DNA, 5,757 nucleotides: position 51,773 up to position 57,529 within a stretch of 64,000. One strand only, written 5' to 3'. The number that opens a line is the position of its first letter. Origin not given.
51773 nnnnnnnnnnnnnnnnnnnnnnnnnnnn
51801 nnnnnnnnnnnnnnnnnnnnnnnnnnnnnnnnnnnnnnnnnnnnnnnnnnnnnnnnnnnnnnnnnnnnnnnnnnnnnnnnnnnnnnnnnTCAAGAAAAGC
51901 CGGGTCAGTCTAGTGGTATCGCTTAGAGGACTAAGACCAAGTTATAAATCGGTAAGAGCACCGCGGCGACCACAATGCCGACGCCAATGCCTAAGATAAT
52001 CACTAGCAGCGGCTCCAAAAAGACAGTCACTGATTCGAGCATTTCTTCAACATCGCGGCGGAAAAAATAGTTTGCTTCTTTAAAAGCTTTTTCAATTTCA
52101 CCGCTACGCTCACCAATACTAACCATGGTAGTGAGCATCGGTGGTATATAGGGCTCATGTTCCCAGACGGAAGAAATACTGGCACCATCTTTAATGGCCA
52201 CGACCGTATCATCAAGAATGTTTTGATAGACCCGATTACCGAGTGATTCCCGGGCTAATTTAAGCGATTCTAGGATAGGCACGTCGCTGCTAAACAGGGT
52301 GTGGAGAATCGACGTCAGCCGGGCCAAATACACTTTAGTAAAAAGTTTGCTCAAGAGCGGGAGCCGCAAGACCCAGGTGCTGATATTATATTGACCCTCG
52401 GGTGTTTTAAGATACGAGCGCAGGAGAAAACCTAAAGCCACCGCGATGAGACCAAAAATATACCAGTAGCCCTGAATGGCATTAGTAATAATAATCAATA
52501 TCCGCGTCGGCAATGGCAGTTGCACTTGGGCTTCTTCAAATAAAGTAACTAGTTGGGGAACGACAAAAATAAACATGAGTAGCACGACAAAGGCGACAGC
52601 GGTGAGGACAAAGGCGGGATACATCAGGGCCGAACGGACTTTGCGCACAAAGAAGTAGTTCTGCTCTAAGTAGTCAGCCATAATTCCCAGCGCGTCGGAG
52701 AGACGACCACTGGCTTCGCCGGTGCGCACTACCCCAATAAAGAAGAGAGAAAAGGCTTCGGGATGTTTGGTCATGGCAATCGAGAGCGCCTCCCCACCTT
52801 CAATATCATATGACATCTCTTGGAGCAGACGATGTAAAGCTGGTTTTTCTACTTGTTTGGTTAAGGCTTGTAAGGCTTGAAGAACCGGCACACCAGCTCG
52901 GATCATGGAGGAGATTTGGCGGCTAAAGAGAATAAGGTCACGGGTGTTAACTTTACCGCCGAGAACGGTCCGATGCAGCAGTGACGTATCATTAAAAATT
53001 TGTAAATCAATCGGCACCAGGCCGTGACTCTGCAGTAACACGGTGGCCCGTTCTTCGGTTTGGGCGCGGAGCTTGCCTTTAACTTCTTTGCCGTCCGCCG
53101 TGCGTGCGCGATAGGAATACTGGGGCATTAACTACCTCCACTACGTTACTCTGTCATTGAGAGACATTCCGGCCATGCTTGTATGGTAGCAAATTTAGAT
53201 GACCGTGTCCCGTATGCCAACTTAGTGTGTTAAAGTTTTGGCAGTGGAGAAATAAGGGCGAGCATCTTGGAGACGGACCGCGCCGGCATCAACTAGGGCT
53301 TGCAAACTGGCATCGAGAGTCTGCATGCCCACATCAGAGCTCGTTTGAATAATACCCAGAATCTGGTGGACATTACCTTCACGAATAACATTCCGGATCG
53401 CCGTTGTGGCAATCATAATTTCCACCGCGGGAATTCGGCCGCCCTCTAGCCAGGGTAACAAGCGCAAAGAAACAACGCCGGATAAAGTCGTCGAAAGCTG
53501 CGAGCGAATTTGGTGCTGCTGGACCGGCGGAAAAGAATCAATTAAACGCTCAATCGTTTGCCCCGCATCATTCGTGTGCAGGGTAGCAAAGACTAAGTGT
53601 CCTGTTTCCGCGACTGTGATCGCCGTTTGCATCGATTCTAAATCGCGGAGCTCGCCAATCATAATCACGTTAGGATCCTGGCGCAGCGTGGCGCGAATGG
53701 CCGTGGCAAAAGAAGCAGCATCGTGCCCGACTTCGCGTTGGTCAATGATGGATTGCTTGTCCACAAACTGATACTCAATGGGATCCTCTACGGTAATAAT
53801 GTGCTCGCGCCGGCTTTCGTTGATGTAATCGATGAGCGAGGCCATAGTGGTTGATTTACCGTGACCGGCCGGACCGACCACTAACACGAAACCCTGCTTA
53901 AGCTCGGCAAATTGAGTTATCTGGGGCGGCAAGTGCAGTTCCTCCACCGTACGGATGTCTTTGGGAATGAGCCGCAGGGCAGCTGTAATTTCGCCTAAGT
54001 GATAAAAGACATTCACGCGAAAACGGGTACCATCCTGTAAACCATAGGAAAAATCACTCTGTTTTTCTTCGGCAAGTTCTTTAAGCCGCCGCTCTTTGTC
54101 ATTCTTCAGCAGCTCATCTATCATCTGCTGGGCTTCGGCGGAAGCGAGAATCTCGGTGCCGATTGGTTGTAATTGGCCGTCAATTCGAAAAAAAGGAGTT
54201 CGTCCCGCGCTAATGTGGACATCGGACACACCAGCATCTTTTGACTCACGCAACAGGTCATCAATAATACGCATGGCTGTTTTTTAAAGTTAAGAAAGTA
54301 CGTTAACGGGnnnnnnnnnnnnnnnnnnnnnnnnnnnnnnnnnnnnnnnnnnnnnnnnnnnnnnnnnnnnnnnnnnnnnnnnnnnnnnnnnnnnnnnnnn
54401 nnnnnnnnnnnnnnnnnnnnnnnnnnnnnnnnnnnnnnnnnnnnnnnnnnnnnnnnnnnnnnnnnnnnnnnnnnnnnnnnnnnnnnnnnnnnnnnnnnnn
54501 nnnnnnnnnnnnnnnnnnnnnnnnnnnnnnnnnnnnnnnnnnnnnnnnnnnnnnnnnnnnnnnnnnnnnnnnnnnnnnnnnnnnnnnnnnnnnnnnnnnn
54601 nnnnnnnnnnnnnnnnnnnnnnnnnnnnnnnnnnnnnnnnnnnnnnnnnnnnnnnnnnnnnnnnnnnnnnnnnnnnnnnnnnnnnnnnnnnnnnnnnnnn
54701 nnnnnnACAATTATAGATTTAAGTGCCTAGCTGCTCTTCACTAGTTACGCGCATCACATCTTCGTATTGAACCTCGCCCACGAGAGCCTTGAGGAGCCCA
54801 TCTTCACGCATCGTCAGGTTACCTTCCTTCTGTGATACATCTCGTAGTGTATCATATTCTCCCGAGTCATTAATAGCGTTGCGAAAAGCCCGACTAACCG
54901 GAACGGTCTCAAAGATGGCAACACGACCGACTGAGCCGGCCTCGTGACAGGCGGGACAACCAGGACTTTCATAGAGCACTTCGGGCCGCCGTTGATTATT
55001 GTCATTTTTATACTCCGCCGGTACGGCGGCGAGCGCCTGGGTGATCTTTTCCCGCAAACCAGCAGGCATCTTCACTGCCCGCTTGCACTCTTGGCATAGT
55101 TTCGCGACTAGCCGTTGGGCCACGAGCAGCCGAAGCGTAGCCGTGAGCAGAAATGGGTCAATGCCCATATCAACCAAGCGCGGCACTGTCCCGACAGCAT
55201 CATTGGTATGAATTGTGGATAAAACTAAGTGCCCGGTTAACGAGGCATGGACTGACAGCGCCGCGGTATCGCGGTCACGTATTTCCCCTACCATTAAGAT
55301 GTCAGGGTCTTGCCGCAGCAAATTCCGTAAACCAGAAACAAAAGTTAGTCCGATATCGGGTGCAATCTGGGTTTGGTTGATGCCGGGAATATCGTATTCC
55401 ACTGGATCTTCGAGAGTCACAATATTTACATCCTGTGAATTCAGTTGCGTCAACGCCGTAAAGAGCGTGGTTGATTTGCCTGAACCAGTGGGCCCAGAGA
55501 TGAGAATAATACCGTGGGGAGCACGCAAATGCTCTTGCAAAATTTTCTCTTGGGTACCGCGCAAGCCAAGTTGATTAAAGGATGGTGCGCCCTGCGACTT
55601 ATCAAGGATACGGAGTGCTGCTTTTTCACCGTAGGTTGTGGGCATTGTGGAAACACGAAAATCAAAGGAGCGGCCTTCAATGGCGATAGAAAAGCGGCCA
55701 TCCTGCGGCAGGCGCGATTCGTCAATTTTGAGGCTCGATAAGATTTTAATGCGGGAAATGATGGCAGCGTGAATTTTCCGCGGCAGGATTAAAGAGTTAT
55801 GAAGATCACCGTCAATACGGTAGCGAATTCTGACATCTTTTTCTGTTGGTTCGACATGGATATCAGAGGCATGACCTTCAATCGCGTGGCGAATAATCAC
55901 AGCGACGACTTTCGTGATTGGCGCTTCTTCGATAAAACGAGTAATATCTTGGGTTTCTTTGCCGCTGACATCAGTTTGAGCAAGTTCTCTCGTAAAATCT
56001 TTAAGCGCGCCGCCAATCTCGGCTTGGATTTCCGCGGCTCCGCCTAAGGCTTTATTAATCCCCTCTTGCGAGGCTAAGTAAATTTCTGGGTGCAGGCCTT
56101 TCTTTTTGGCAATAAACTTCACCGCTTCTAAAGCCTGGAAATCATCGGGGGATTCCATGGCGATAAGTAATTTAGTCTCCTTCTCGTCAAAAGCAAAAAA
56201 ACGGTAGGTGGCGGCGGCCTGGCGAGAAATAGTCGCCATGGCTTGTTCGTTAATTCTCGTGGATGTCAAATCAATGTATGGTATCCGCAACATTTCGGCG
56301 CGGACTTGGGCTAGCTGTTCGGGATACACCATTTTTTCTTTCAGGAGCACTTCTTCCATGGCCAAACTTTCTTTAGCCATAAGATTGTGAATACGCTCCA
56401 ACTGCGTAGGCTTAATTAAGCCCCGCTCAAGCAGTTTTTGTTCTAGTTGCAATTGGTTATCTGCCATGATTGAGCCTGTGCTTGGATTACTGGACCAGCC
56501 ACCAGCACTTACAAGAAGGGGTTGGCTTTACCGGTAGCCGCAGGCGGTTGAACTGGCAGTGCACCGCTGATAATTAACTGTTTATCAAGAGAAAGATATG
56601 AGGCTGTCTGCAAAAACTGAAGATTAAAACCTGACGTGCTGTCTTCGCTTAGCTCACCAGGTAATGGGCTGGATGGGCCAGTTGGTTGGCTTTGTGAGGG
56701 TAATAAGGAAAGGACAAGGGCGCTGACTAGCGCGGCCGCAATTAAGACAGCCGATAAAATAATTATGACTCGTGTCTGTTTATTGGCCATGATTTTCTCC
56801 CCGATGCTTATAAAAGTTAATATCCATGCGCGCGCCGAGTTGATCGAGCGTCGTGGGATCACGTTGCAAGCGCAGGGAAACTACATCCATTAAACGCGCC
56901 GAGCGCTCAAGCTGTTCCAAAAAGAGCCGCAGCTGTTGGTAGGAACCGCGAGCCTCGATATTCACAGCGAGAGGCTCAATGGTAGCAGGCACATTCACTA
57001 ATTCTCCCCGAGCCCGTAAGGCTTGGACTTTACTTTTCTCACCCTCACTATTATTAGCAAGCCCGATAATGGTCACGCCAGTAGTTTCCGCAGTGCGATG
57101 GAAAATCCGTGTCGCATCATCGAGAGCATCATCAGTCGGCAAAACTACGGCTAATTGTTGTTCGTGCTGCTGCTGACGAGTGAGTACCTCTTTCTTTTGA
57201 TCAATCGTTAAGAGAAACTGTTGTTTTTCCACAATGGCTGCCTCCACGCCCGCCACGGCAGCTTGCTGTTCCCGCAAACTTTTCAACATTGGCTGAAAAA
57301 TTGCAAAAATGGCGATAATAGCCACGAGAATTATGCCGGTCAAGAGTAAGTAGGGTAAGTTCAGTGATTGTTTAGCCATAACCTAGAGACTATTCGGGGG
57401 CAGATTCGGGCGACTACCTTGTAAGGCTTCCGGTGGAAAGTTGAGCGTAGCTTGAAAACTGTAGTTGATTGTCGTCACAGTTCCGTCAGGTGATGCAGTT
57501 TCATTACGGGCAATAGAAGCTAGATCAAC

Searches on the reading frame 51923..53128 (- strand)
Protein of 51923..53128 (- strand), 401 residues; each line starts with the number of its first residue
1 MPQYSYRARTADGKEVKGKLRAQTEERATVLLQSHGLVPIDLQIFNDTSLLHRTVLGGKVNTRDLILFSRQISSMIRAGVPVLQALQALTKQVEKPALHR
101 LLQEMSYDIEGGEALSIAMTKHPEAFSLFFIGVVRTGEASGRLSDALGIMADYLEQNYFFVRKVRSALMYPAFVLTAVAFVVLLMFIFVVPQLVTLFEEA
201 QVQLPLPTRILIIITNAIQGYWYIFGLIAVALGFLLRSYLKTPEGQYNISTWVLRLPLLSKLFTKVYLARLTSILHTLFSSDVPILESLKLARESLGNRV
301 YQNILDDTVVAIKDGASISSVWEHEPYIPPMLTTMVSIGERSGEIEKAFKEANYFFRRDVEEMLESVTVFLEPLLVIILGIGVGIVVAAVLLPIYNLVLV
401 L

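Call 60: search_protein_families(library=pfam, proteins=[window:51923-53128:-], max_evalue=0.001)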
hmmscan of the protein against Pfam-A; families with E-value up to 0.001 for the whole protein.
window:51923-53128:- (401 aa): 1 family
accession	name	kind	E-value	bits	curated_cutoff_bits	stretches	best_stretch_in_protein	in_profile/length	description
PF00482.28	T2SSF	-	1.2e-51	174.3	25.2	2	68-191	1-125/125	Type II secretion system (T2SS), protein F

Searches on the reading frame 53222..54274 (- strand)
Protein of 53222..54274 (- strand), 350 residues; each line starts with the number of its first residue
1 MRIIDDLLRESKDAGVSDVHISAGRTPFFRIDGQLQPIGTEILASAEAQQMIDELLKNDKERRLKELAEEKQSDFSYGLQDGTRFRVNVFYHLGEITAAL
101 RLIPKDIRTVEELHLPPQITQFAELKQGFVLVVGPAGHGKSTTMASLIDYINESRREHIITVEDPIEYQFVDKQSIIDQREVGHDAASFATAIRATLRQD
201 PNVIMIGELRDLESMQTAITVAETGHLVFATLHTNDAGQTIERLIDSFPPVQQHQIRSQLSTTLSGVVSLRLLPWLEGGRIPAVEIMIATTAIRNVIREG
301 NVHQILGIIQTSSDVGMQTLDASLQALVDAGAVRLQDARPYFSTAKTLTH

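Call 67: search_protein_families(library=pfam, proteins=[window:53222-54274:-], max_evalue=0.001)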
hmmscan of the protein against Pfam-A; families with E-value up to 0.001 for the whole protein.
window:53222-54274:- (350 aa): 2 families
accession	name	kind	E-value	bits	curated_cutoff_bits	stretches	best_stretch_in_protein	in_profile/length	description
PF00437.27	T2SSE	-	7.1e-44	150.4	24.9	1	2-274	10-279/370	Type II/IV secretion system protein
PF13191.12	AAA_16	-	0.00038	21.4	32.6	0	128-174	25-73/167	AAA ATPase domain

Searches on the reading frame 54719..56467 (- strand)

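Call 67: search_protein_families(library=pfam, proteins=[window:54719-56467:-], max_evalue=0.001)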
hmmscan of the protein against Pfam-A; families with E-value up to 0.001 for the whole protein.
window:54719-56467:- (582 aa): 5 families
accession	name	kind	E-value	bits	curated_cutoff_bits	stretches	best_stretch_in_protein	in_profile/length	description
PF00437.27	T2SSE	-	5.6e-125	417.3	24.9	1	180-573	4-370/370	Type II/IV secretion system protein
PF05157.20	MshEN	-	8.3e-13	48.6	23.1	1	60-142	1-81/90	MshEN domain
PF13191.12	AAA_16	-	3.1e-05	25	32.6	1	303-366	5-64/167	AAA ATPase domain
PF25199.1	nSTAND_NTPase5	-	0.00014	22.1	34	1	307-355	30-79/145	Novel STAND NTPase 5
PF13401.12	AAA_22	-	0.0003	21.5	27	0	318-358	5-45/130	AAA domain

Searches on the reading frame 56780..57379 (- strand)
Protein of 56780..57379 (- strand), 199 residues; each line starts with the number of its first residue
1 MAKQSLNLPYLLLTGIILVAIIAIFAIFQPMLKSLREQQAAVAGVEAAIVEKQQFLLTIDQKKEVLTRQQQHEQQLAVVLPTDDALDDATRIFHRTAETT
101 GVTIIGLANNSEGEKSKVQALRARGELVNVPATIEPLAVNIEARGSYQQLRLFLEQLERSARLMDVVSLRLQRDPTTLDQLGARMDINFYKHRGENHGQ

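Call 67: search_protein_families(library=pfam, proteins=[window:56780-57379:-], max_evalue=0.001)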
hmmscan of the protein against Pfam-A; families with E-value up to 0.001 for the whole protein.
window:56780-57379:- (199 aa): 1 family
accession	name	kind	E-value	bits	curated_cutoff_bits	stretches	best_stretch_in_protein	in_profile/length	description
PF04350.18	PilO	-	0.0003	21.4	22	0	36-191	2-142/145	Pilus assembly protein, PilO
